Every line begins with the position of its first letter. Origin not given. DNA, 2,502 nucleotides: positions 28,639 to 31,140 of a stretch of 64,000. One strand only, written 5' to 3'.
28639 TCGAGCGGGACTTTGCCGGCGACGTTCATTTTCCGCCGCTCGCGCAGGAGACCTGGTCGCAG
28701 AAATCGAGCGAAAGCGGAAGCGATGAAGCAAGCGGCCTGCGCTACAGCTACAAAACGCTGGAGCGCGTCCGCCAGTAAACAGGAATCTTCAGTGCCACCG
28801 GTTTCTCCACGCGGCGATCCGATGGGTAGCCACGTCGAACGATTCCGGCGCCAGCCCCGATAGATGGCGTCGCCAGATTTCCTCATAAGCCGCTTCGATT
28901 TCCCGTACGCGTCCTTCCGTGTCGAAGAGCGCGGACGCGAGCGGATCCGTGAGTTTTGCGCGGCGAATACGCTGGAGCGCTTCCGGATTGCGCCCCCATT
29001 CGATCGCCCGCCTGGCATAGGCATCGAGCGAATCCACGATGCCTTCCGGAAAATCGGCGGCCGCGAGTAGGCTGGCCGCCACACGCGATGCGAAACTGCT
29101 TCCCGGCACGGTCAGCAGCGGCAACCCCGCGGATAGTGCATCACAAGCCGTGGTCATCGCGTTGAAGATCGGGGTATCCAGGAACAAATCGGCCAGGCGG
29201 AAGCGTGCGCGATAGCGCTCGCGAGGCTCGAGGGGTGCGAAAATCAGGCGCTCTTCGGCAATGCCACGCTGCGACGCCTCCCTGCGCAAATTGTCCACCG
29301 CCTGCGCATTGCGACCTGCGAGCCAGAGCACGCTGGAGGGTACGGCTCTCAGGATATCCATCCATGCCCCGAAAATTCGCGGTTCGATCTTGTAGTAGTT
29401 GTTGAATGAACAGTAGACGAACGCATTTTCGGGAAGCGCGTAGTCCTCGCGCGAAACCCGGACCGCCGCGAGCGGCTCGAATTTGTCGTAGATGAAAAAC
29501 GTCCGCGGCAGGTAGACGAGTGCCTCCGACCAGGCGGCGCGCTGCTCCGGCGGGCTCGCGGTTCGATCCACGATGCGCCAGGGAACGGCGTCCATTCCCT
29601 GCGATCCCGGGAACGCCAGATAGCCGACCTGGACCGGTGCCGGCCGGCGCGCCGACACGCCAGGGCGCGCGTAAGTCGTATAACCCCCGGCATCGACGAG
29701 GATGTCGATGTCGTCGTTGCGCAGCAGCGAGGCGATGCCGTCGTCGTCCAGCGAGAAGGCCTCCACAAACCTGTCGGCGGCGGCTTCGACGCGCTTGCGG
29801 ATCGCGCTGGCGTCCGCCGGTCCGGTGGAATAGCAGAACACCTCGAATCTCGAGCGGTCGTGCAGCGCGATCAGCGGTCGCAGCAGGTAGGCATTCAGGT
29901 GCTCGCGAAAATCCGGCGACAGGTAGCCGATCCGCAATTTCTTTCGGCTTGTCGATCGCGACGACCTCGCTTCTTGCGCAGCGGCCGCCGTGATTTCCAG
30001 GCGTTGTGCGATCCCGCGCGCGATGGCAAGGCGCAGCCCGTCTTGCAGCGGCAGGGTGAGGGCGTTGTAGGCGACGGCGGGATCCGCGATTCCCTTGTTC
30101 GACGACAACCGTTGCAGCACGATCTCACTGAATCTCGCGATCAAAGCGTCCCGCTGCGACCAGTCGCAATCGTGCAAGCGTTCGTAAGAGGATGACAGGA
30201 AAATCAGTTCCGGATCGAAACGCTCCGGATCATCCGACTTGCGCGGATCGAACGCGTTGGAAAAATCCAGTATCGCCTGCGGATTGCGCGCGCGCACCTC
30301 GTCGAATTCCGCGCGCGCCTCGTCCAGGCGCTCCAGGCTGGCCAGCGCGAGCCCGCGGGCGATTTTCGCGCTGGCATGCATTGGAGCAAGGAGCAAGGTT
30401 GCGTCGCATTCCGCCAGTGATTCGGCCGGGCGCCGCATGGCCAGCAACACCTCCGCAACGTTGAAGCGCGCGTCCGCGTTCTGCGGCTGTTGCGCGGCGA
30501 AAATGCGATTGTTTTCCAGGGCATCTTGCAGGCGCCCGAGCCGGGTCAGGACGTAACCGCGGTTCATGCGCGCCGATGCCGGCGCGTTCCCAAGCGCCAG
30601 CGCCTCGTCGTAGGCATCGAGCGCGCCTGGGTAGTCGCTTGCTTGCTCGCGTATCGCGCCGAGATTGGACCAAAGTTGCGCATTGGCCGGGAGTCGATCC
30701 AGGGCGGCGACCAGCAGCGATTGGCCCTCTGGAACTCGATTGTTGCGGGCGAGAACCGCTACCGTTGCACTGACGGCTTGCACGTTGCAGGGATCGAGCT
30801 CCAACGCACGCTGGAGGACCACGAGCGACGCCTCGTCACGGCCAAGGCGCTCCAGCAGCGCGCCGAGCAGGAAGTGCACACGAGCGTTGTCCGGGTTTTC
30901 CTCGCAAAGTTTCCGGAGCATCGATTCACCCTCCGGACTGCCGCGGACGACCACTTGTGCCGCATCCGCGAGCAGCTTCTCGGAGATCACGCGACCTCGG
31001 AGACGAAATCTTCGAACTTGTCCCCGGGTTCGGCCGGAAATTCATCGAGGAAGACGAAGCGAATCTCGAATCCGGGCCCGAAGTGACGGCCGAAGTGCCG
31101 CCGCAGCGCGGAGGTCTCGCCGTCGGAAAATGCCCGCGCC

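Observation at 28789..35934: Four-gene accessory operon: Slam-like outer-membrane protein, FecR-domain cargo, adenylating enzyme and TPR-GT41 glycosyltransferase. Candidate undescribed modification-plus-export system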

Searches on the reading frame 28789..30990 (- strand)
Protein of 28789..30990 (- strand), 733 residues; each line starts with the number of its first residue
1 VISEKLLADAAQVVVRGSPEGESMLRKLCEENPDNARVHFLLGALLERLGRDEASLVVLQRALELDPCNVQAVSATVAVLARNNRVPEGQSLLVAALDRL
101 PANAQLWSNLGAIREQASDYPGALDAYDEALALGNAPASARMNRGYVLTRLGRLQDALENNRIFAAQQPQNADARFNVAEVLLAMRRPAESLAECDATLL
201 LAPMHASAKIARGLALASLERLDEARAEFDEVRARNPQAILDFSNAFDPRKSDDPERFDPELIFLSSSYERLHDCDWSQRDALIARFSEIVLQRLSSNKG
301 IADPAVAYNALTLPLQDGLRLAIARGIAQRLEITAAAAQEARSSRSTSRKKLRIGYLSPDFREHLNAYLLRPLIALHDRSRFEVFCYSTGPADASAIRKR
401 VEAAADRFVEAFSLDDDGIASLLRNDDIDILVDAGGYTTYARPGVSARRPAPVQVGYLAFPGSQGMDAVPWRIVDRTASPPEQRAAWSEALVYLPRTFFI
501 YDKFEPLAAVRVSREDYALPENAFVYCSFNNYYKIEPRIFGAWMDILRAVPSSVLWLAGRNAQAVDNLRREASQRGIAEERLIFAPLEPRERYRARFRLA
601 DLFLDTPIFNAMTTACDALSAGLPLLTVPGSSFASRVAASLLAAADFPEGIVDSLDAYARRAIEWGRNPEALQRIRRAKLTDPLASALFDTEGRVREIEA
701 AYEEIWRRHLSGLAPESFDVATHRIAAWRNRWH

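Call 3: search_protein_families(library=pfam, proteins=[window:28789-30990:-], max_evalue=0.01)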
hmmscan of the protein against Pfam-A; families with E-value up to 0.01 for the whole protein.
window:28789-30990:- (733 aa): 14 families
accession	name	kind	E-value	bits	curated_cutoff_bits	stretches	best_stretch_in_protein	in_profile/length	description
PF13844.12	Glyco_transf_41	-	2.3e-91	307.2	25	2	510-693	355-538/543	Glycosyl transferase family 41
PF13432.12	TPR_16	-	3.1e-16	59.9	32.7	5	179-239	4-64/65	Tetratricopeptide repeat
PF07719.23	TPR_2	-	1.2e-15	56.7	27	2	36-67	1-32/34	Tetratricopeptide repeat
PF00515.34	TPR_1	-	1.5e-15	56.7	27.8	1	104-133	1-30/34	Tetratricopeptide repeat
PF13431.12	TPR_17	-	5.3e-13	48.6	24.4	0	25-53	2-30/34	Tetratricopeptide repeat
PF13414.12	TPR_11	-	5.7e-13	48.8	26.8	0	119-152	9-42/42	TPR repeat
PF13371.12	TPR_9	-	1.9e-09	37.8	35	1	111-175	2-66/73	Tetratricopeptide repeat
PF13424.12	TPR_12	-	2.5e-09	37.6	30.1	1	104-159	3-66/77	Tetratricopeptide repeat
PF23914.1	TPR_CcmH_CycH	-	9.2e-08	32.5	42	1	25-133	39-150/158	Cytochrome c-type biogenesis protein H TPR domain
PF14559.12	TPR_19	-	1.1e-07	32.6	25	1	23-68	12-57/68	Tetratricopeptide repeat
PF13181.12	TPR_8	-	2.8e-07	30.6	25.7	0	36-67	1-32/34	Tetratricopeptide repeat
PF13428.12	TPR_14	-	8.3e-07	29.5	23.5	0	38-72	3-37/44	Tetratricopeptide repeat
PF13176.12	TPR_7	-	0.0013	19.1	27.9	0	107-137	2-32/36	Tetratricopeptide repeat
PF13429.12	TPR_15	-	0.0037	17.1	26.2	1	34-129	144-239/280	Tetratricopeptide repeat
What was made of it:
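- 28789..30990 (-): OGT/SPINDLY-type TPR-GT41 glycosyltransferase (733 aa), cytoplasmic. TPRs span aa ~22-260 and the catalytic domain aa ~340-720, with no intervening domain. PF13844 at E=2e-91 plus TPRs (call 3).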

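Call 4: search_protein_families(library=ncbifam, proteins=[window:28789-30990:-], max_evalue=0.01)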
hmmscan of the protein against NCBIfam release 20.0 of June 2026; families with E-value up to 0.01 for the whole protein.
window:28789-30990:- (733 aa): 11 families
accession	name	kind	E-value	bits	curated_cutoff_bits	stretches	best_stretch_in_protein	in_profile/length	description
NF040959.1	MamA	equivalog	1.5e-13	50.7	200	1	23-158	58-193/204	magnetosome protein MamA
TIGR02917.1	PEP_TPR_lipo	equivalog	2.5e-12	45.5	312.2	1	22-187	621-785/899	XrtA/PEP-CTERM system TPR-repeat protein PrsT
NF033762.1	social_mot_Tgl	equivalog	7e-09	35.4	225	2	31-160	26-158/252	social motility TPR repeat lipoprotein Tgl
NF008391.2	PRK11189.1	equivalog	2.5e-07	30.5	250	1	95-170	90-165/297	lipoprotein NlpI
NF047371.1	FlcA_CTERM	equivalog_domain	3.6e-06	25.7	300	1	103-188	437-523/646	periplasmic flagellar collar protein FlcA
NF033758.1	gliding_GltE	equivalog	8.9e-06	24.9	225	1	29-158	79-206/411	adventurous gliding motility TPR repeat lipoprotein GltE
TIGR02521.1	type_IV_pilW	equivalog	2.3e-05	24.1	154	0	93-159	54-120/234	type IV pilus biogenesis/stability protein PilW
TIGR02552.1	LcrH_SycD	equivalog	3.7e-05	23.5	104.8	0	101-159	49-107/136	SycD/LcrH family type III secretion system chaperone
TIGR03939.1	PGA_TPR_OMP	equivalog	6.7e-05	21.3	366.65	0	152-238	409-495/800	poly-beta-1,6 N-acetyl-D-glucosamine export porin PgaA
NF033920.0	C39_PA2778_fam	equivalog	9.3e-05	22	150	0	73-159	159-245/255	PA2778 family cysteine peptidase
NF052312.1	T9SS_PorW_SprE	equivalog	0.0037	16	250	1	30-154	210-337/716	type IX secretion system periplasmic lipoprotein PorW/SprE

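Call 46: search_solved_structures(query=window:28789-30990:-, max_evalue=0.00001)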
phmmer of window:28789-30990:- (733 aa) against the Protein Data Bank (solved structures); distinct sequences matched with E-value up to 0.00001: 50.
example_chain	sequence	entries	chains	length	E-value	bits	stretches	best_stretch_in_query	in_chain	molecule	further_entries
7ntf_A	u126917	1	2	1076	9.4e-97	328.4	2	30-503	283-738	Isoform 1 of UDP-N-acetylglucosamine--peptide N-acetylglucosaminyltransferase 110 kDa subu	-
7yeh_B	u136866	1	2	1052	9.5e-97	328.4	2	30-503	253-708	UDP-N-acetylglucosamine--peptide N-acetylglucosaminyltransferase 110 kDa subunit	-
7yea_A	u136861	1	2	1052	9.7e-97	328.3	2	30-503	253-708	UDP-N-acetylglucosamine--peptide N-acetylglucosaminyltransferase 110 kDa subunit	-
6ibo_A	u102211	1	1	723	4.6e-88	299.6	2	507-716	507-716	UDP-N-acetylglucosamine--peptide N-acetylglucosaminyltransferase 110 kDa subunit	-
6tka_AAA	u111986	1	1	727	6.1e-88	299.2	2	507-716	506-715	UDP-N-acetylglucosamine--peptide N-acetylglucosaminyltransferase 110 kDa subunit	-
8cm9_A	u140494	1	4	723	6.1e-88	299.2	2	507-716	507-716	UDP-N-acetylglucosamine--peptide N-acetylglucosaminyltransferase 110 kDa subunit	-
3pe3_A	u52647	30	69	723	6.4e-88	299.2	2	507-716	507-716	UDP-N-acetylglucosamine--peptide N-acetylglucosaminyltransferase 110 kDa subunit | UDP-N-ACETYLGLUCOSAMINE--PEPTIDE N-ACETYLGLUCOSAMINYL TRANSFERASE 110 KDA SUB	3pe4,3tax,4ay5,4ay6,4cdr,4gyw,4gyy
5nps_A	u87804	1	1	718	7e-88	299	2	507-716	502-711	UDP-N-acetylglucosamine--peptide N-acetylglucosaminyltransferase 110 kDa subunit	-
5npr_A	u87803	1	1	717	7.4e-88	299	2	507-716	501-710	UDP-N-acetylglucosamine--peptide N-acetylglucosaminyltransferase 110 kDa subunit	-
5lvv_A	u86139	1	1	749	8.2e-88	298.8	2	507-716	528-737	UDP-N-acetylglucosamine--peptide N-acetylglucosaminyltransferase 110 kDa subunit,UDP-N-ace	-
5lwv_A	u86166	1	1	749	8.3e-88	298.8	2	507-716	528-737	Host cell factor 1,UDP-N-acetylglucosamine--peptide N-acetylglucosaminyltransferase 110 kD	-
6q4m_A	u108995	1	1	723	8.8e-88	298.7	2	507-716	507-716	UDP-N-acetylglucosamine--peptide N-acetylglucosaminyltransferase 110 kDa subunit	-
5hgv_A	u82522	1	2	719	3.3e-87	296.8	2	507-716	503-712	UDP-N-acetylglucosamine--peptide N-acetylglucosaminyltransferase 110 kDa subunit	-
5a01_A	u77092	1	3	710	7.3e-86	292.4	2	509-717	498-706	O-GLYCOSYLTRANSFERASE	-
2vsn_A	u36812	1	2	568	1.1e-58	202.5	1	272-709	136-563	XCOGT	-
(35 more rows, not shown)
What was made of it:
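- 28789..30990 (-): PDB matches are human OGT (1e-96), XcOGT (1e-58) and SPINDLY (3e-58) (call 46).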

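Call 49: search_solved_structures(query=window:28789-30990:-, max_evalue=1e-80, show_alignments=1)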
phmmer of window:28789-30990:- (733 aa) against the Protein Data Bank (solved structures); distinct sequences matched with E-value up to 1e-80: 14.
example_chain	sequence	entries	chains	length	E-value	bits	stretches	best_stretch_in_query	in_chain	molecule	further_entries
7ntf_A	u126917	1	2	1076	9.4e-97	328.4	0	30-503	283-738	Isoform 1 of UDP-N-acetylglucosamine--peptide N-acetylglucosaminyltransferase 110 kDa subu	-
7yeh_B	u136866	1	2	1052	9.5e-97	328.4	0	30-503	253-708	UDP-N-acetylglucosamine--peptide N-acetylglucosaminyltransferase 110 kDa subunit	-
7yea_A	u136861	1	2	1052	9.7e-97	328.3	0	30-503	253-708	UDP-N-acetylglucosamine--peptide N-acetylglucosaminyltransferase 110 kDa subunit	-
6ibo_A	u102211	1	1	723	4.6e-88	299.6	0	507-716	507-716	UDP-N-acetylglucosamine--peptide N-acetylglucosaminyltransferase 110 kDa subunit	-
6tka_AAA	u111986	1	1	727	6.1e-88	299.2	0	507-716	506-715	UDP-N-acetylglucosamine--peptide N-acetylglucosaminyltransferase 110 kDa subunit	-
8cm9_A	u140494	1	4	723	6.1e-88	299.2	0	507-716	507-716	UDP-N-acetylglucosamine--peptide N-acetylglucosaminyltransferase 110 kDa subunit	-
3pe3_A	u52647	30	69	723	6.4e-88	299.2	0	507-716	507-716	UDP-N-acetylglucosamine--peptide N-acetylglucosaminyltransferase 110 kDa subunit | UDP-N-ACETYLGLUCOSAMINE--PEPTIDE N-ACETYLGLUCOSAMINYL TRANSFERASE 110 KDA SUB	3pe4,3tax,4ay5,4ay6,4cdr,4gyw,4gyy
5nps_A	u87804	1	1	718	7e-88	299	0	507-716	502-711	UDP-N-acetylglucosamine--peptide N-acetylglucosaminyltransferase 110 kDa subunit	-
5npr_A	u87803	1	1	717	7.4e-88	299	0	507-716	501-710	UDP-N-acetylglucosamine--peptide N-acetylglucosaminyltransferase 110 kDa subunit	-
5lvv_A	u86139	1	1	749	8.2e-88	298.8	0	507-716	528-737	UDP-N-acetylglucosamine--peptide N-acetylglucosaminyltransferase 110 kDa subunit,UDP-N-ace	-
5lwv_A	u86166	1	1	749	8.3e-88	298.8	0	507-716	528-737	Host cell factor 1,UDP-N-acetylglucosamine--peptide N-acetylglucosaminyltransferase 110 kD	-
6q4m_A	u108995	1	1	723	8.8e-88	298.7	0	507-716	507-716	UDP-N-acetylglucosamine--peptide N-acetylglucosaminyltransferase 110 kDa subunit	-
5hgv_A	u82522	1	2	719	3.3e-87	296.8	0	507-716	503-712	UDP-N-acetylglucosamine--peptide N-acetylglucosaminyltransferase 110 kDa subunit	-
5a01_A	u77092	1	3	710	7.3e-86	292.4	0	509-717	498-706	O-GLYCOSYLTRANSFERASE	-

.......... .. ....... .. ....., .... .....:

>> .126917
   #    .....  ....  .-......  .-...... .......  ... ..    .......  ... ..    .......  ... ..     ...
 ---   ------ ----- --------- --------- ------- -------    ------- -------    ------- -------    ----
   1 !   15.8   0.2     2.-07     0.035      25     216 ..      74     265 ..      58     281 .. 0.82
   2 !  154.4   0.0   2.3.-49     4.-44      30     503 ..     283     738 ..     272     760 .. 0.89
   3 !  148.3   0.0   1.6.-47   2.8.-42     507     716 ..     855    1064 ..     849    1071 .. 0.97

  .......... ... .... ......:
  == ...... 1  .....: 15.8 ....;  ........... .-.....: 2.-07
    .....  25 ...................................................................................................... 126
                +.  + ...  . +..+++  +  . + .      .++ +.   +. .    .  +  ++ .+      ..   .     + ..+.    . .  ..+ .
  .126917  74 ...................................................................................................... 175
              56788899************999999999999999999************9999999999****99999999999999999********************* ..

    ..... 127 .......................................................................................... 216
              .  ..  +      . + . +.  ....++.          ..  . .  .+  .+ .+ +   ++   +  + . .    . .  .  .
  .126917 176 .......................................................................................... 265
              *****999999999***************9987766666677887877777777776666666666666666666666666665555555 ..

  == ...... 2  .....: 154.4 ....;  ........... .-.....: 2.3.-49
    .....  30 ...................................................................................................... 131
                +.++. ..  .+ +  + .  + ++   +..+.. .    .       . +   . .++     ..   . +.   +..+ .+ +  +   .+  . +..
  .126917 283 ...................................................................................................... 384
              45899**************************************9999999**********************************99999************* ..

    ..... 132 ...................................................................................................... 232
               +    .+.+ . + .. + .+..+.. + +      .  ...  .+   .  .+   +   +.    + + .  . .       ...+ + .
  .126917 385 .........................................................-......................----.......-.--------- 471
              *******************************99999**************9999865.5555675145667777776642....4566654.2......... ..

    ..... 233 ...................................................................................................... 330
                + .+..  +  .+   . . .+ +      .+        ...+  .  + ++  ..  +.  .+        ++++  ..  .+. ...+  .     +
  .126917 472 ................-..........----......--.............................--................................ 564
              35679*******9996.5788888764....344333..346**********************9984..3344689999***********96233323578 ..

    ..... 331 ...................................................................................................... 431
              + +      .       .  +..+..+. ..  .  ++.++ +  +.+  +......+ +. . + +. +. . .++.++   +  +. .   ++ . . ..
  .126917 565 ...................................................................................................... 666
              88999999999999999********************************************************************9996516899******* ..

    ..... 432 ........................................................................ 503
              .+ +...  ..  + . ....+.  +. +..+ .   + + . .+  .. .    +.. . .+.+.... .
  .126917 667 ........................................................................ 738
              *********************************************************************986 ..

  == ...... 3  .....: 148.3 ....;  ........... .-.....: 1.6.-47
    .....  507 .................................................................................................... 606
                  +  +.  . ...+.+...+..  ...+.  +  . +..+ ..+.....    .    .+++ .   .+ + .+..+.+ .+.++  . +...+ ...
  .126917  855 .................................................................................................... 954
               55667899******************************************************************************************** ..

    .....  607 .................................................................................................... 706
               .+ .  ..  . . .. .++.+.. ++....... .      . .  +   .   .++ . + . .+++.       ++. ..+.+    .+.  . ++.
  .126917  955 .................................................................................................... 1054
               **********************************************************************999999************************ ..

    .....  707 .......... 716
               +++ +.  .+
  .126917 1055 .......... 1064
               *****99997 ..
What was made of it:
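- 28789..30990 (-): The motifs SPDFREH, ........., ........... and ASRVAAS align with OGT catalytic motifs (call 49).
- On GT41, OGT/SPINDLY type: The His (SPDFREH), Lys (YYKIEP) and Thr-Thr (AMTTA) motifs are aligned (calls 46, 49).
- GT41 is a protein-glycosylating family (calls 46, 49).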

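Call 55: find_related_loci(query=A5, collection=metagenome_contigs, flank=10000)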
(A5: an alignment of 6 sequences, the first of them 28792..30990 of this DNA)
Query A5 (733 aa) in metagenome_contigs; peptide patterns used: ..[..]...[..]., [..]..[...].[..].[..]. (x = any residue, [..] = any of these).
600 stretches matched a pattern (row limit reached: there are more); 502 encode a relative of the query (tblastn E <= 1e-3); the best 80 are kept; 79 distinct loci.
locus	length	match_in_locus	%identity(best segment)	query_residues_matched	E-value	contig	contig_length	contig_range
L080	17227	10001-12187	48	4-733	0e+0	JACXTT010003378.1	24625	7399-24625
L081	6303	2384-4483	50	33-733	0e+0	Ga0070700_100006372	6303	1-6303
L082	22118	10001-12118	49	28-733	0e+0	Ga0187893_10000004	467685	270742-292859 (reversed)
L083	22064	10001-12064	48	33-721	0e+0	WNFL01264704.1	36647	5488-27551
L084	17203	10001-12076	47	29-721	0e+0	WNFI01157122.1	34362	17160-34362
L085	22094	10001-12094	45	24-720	4e-175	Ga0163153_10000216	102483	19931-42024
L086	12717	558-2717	41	4-720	4e-139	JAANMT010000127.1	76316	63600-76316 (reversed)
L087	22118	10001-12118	37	22-724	3e-130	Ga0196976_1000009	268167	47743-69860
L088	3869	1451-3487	42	33-720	5e-124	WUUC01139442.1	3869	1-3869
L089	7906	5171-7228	38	23-715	4e-120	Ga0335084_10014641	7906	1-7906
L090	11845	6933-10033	39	20-720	2e-119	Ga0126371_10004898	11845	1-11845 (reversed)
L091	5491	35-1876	40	78-720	2e-117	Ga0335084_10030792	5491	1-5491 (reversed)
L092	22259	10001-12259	34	20-720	2e-116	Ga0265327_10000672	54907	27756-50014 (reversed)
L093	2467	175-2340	37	19-720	5e-120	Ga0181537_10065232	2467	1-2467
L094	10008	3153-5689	36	20-720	9e-114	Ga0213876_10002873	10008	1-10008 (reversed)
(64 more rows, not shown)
